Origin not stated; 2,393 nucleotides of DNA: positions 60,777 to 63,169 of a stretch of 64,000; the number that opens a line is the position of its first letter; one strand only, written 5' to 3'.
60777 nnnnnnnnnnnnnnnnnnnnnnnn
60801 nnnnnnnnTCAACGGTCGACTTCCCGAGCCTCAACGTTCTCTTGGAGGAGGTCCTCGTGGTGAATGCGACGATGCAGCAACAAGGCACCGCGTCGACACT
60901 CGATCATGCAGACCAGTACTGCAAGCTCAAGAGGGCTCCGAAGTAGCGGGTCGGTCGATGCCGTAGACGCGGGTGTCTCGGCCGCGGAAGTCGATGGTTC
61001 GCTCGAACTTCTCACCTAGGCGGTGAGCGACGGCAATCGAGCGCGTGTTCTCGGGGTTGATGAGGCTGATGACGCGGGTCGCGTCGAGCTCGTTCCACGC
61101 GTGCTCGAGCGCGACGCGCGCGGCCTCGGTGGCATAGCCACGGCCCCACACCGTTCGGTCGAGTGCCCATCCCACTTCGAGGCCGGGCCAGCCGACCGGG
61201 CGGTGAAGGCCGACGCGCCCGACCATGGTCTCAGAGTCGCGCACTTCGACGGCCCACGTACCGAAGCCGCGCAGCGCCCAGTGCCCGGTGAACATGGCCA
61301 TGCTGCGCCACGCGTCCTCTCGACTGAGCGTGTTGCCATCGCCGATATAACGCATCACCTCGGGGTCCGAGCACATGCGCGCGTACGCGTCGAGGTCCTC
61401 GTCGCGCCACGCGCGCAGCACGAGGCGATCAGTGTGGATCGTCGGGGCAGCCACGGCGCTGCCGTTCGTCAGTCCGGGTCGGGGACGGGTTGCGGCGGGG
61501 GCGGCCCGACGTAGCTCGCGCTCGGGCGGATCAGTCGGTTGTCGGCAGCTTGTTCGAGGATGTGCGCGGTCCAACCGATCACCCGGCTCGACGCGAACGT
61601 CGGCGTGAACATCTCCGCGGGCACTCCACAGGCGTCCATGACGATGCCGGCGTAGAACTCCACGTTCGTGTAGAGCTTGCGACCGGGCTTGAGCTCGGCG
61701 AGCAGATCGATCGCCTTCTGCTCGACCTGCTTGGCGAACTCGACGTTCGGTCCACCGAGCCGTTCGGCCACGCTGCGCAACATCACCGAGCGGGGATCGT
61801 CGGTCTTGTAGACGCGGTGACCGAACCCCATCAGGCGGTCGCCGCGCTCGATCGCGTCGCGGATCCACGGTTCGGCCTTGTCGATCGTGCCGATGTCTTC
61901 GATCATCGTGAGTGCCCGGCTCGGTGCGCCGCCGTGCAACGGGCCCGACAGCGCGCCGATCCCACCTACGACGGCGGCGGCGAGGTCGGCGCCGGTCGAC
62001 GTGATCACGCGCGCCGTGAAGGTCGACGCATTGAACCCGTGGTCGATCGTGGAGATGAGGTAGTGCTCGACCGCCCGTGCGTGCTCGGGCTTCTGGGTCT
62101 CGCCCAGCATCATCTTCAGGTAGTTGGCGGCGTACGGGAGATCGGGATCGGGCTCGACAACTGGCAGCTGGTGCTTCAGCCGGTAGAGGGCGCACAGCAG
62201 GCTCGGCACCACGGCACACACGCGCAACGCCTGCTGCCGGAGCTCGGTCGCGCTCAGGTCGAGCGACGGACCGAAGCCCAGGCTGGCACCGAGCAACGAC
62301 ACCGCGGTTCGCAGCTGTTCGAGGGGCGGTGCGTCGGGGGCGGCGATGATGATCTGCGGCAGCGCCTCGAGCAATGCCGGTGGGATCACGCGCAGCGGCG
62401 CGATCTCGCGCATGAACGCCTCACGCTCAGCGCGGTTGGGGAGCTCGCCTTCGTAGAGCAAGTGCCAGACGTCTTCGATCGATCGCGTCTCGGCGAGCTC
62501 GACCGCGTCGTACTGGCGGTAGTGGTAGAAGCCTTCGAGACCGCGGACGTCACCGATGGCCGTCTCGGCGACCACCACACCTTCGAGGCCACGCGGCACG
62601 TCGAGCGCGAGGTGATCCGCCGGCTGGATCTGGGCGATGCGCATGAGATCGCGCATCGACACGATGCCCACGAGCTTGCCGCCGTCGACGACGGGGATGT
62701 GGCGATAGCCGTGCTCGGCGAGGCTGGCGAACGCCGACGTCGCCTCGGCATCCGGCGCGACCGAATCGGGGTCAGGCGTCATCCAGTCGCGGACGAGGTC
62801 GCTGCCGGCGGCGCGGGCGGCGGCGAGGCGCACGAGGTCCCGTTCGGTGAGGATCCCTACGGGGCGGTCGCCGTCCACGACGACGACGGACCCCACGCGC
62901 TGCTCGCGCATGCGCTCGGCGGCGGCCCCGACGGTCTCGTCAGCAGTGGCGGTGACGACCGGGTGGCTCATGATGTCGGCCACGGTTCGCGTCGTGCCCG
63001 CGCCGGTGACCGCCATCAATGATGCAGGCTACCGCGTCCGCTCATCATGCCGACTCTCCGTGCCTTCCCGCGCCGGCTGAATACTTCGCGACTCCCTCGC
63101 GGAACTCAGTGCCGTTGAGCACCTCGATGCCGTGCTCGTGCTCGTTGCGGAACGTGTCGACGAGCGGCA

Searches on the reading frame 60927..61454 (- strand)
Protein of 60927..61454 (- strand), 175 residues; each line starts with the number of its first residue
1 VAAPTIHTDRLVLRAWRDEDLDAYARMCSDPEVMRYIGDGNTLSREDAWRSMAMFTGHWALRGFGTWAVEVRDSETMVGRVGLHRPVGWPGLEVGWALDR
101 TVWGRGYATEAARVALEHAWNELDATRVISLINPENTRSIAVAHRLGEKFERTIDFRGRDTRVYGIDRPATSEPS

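Call 28: find_encoding_contigs(protein=window:60927-61454:-, flank=10000, max_places=10)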
Protein window:60927-61454:- (175 aa): 2 contigs read that carry it; 2 places shown.
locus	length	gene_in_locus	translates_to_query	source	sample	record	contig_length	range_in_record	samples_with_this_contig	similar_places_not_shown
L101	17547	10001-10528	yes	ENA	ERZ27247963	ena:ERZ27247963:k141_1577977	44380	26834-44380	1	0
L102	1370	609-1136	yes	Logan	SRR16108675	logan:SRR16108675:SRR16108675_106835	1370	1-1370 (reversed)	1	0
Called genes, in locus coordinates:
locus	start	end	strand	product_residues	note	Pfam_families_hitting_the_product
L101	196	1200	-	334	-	PF02230:Abhydrolase_2, PF12146:Hydrolase_4 (faint), PF12697:Abhydrolase_6 (weak), PF03959:FSH1 (weak), PF00085:Thioredoxin, PF13098:Thioredoxin_2 (weak)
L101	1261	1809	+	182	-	PF13302:Acetyltransf_3, PF00583:Acetyltransf_1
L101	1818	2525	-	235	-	PF00485:PRK (weak)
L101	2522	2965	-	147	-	PF13577:SnoaL_4, PF12680:SnoaL_2 (weak)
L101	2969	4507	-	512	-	PF16655:PhoD_N, PF09423:PhoD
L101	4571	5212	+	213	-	PF00702:Hydrolase, PF13419:HAD_2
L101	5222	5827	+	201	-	PF00300:His_Phos_1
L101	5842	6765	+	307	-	PF00378:ECH_1, PF16113:ECH_2, PF00581:Rhodanese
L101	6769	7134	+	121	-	-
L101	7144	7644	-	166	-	-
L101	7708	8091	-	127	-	PF03631:Virul_fac_BrkB (weak)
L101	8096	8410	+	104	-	-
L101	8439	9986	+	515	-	PF00571:CBS, PF00285:Citrate_synt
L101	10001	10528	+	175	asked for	PF13302:Acetyltransf_3, PF00583:Acetyltransf_1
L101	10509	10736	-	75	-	-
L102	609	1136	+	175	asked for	PF13302:Acetyltransf_3, PF00583:Acetyltransf_1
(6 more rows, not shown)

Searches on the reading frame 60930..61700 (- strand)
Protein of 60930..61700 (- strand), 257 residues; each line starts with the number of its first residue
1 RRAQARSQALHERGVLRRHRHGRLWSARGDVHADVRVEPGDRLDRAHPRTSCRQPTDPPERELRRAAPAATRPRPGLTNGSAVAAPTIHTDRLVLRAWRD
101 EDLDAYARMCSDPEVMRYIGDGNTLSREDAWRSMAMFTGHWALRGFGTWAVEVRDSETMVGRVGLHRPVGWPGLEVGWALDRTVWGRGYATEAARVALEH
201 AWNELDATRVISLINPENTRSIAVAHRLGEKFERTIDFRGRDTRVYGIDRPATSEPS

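Call 16: search_protein_families(library=pfam, max_evalue=0.01, proteins=[window:60930-61700:-])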
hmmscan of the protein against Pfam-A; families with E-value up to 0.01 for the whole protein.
window:60930-61700:- (257 aa): 2 families
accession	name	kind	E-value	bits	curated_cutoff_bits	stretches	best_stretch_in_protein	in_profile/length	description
PF13302.13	Acetyltransf_3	-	1.2e-40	139.8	25.4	1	92-229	1-136/138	Acetyltransferase (GNAT) domain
PF00583.31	Acetyltransf_1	-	4.9e-08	33.7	20.7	1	140-229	26-115/116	Acetyltransferase (GNAT) family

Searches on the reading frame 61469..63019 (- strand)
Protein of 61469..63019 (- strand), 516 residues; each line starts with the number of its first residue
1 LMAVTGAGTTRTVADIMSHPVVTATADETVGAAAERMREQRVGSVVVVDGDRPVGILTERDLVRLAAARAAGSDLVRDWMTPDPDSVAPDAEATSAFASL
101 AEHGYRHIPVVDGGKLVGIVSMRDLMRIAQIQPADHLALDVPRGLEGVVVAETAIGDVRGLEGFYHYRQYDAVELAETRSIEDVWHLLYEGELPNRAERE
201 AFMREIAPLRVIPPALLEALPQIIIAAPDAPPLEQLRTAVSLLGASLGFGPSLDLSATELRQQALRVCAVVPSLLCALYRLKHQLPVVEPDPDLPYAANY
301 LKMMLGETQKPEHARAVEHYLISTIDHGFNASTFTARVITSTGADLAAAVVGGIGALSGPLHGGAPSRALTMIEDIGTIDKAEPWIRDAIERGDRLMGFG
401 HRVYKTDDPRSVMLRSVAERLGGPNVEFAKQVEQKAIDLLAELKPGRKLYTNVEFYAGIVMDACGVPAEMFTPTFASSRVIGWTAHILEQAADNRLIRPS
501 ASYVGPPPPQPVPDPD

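Call 16: search_protein_families(library=pfam, max_evalue=0.01, proteins=[window:61472-63019:-])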
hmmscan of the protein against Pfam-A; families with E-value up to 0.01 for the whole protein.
window:61472-63019:- (516 aa): 2 families
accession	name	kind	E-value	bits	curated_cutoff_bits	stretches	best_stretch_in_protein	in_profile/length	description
PF00285.26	Citrate_synt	-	5.2e-114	381.4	27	1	144-500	1-357/357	Citrate synthase, C-terminal domain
PF00571.33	CBS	-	4.2e-31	107.5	24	2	13-65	1-54/57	CBS domain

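Call 17: find_encoding_contigs(protein=window:61469-63019:-, flank=10000, max_places=10)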
Protein window:61469-63019:- (516 aa): no gene with exactly this product is on record in the collection.

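Call 33: find_encoding_contigs(protein=window:61469-63016:-, flank=10000, max_places=10)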
Protein window:61469-63016:- (515 aa): 8 contigs read that carry it; 4 places shown.
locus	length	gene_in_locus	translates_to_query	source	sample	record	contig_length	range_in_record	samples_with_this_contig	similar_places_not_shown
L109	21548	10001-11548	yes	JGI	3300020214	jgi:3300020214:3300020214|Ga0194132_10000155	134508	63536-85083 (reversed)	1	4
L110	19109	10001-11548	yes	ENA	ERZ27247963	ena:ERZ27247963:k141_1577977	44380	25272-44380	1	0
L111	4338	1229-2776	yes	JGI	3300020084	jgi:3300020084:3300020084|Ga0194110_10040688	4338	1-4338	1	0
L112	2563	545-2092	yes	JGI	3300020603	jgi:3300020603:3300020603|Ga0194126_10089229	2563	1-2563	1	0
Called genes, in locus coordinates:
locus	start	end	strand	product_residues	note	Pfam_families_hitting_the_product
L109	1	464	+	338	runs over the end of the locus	PF00877:NLPC_P60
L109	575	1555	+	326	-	PF00586:AIRS, PF02769:AIRS_C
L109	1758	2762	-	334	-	PF02230:Abhydrolase_2, PF12146:Hydrolase_4 (faint), PF12697:Abhydrolase_6 (weak), PF03959:FSH1 (weak), PF00085:Thioredoxin, PF13098:Thioredoxin_2 (weak)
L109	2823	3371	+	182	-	PF13302:Acetyltransf_3, PF00583:Acetyltransf_1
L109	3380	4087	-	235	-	PF00485:PRK (weak)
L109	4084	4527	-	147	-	PF13577:SnoaL_4, PF12680:SnoaL_2 (weak)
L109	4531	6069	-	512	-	PF16655:PhoD_N, PF09423:PhoD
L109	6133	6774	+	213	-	PF00702:Hydrolase, PF13419:HAD_2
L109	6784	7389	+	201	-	PF00300:His_Phos_1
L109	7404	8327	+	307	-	PF00378:ECH_1, PF16113:ECH_2, PF00581:Rhodanese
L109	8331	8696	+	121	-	-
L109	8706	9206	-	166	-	-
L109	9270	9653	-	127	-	PF03631:Virul_fac_BrkB (weak)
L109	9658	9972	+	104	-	-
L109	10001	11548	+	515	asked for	PF00571:CBS, PF00285:Citrate_synt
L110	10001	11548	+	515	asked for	PF00571:CBS, PF00285:Citrate_synt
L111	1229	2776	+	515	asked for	PF00571:CBS, PF00285:Citrate_synt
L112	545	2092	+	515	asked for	PF00571:CBS, PF00285:Citrate_synt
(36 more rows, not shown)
